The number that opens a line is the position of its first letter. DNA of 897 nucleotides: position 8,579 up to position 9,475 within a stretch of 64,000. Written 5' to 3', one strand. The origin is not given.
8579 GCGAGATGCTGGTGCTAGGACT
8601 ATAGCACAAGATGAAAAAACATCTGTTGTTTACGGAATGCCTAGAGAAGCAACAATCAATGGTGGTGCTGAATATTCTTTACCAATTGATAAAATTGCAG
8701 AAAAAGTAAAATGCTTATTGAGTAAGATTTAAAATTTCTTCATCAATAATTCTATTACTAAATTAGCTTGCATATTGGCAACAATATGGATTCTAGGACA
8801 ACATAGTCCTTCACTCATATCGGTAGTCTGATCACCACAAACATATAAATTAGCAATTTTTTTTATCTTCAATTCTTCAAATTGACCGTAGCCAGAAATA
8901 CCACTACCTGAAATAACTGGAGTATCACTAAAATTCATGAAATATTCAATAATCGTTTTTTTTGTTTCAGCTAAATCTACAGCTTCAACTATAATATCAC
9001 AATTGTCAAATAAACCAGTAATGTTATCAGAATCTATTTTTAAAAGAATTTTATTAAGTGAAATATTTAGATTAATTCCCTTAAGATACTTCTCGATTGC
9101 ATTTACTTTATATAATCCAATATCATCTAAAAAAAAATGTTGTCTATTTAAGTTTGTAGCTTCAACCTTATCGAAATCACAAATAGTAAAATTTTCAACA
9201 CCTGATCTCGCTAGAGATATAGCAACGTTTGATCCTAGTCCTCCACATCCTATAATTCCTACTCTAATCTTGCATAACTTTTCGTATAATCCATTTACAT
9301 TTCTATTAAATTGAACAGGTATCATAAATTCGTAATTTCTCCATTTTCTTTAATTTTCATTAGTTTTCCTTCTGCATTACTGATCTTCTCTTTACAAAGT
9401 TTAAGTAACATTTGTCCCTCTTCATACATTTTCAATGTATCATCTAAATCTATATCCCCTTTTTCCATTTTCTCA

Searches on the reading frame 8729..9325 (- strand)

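Call 11: search_protein_families(library=pfam, proteins=[window:8729-9325:-], max_evalue=0.01)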
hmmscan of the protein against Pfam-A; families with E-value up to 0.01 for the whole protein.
window:8729-9325:- (198 aa): 6 families
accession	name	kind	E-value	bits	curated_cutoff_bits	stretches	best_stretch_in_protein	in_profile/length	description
PF00899.27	ThiF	-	4.4e-36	124.7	28.1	1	13-196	14-204/238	ThiF family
PF02737.24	3HCDH_N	-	0.0026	18.2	22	1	22-127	2-98/180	3-hydroxyacyl-CoA dehydrogenase, NAD binding domain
PF03721.20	UDPG_MGDP_dh_N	-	0.0044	17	27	1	21-75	2-55/187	UDP-glucose/GDP-mannose dehydrogenase family, NAD binding domain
PF02826.25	2-Hacid_dh_C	-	0.0045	16.8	25.1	0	15-49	32-66/178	D-isomer specific 2-hydroxyacid dehydrogenase, NAD binding domain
PF02558.23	ApbA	-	0.0061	16.6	22.2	1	22-69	1-46/150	Ketopantoate reductase PanE/ApbA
PF03435.24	Sacchrp_dh_NADP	-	0.01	16.6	25.1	0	22-61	1-41/129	Saccharopine dehydrogenase NADP binding domain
